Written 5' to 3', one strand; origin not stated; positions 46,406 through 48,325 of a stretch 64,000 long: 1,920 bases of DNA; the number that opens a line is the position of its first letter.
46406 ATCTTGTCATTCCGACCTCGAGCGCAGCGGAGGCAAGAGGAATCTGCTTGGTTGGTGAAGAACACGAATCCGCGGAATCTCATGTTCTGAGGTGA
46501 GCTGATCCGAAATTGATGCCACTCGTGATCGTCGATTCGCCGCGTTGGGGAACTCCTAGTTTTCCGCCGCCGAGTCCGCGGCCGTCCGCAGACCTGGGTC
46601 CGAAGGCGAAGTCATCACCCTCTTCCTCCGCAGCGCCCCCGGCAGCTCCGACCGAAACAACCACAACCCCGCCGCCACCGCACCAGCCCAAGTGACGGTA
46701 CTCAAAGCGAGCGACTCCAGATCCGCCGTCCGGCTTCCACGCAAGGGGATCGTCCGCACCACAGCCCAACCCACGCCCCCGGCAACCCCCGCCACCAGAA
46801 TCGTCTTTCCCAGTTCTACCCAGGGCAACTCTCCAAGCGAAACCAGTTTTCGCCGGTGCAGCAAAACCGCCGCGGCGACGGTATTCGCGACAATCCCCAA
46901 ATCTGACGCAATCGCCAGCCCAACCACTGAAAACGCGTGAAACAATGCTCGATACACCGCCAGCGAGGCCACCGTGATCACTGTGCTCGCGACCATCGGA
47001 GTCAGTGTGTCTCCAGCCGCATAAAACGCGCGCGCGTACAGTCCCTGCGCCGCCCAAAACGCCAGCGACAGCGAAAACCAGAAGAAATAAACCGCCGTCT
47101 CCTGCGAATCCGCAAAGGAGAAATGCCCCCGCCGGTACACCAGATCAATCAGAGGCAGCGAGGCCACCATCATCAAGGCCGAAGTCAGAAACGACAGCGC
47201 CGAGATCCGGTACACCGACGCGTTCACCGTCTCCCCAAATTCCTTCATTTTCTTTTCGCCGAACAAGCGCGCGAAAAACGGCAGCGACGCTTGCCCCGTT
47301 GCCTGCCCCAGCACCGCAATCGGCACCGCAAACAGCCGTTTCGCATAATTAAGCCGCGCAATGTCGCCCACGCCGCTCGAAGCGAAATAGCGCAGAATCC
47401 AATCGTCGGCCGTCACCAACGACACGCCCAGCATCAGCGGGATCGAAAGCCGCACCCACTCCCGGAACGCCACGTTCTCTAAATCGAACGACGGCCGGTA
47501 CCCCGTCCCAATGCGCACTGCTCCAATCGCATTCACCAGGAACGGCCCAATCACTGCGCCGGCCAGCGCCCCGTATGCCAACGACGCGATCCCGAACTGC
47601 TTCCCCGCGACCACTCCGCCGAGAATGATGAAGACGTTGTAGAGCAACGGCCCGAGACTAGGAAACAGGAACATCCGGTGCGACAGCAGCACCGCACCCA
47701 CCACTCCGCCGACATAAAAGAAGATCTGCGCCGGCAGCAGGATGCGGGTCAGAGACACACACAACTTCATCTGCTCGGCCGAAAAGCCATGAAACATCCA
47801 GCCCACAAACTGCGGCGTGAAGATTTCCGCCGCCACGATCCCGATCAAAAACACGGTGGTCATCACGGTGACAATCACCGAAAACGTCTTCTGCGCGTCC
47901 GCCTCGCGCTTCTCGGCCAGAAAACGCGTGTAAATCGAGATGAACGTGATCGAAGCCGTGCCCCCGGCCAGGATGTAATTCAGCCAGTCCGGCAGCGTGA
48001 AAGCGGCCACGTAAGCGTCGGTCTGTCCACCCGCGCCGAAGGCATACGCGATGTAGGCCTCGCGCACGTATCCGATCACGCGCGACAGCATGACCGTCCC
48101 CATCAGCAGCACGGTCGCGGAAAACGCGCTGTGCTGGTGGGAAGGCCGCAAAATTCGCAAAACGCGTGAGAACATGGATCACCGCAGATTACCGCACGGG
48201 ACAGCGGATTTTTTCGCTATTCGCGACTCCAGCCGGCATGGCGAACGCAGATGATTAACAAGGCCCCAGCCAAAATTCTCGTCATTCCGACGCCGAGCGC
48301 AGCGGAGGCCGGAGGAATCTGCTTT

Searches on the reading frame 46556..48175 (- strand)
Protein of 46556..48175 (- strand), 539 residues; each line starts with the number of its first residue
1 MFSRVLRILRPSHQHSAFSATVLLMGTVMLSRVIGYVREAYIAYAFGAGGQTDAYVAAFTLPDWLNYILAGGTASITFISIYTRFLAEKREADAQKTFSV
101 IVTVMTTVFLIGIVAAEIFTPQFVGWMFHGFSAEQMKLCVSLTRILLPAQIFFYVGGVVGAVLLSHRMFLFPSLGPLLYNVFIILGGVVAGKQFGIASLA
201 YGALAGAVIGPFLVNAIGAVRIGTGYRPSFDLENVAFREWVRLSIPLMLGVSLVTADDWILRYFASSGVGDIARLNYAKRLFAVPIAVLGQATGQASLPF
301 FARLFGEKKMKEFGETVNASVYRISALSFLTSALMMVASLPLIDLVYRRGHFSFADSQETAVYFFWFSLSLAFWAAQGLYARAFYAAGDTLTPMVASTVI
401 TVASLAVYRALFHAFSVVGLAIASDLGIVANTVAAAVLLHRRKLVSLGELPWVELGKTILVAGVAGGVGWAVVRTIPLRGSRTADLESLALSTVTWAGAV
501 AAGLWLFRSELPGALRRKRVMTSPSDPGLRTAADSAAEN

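Call 64: search_protein_families(library=pfam, proteins=[window:46556-48175:-], max_evalue=1e-8)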
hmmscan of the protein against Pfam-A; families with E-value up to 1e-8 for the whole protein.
window:46556-48175:- (539 aa): 1 family
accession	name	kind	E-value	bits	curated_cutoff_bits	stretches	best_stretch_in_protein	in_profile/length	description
PF03023.19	MurJ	-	1.3e-68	232.1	27.4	1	42-472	1-432/451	Lipid II flippase MurJ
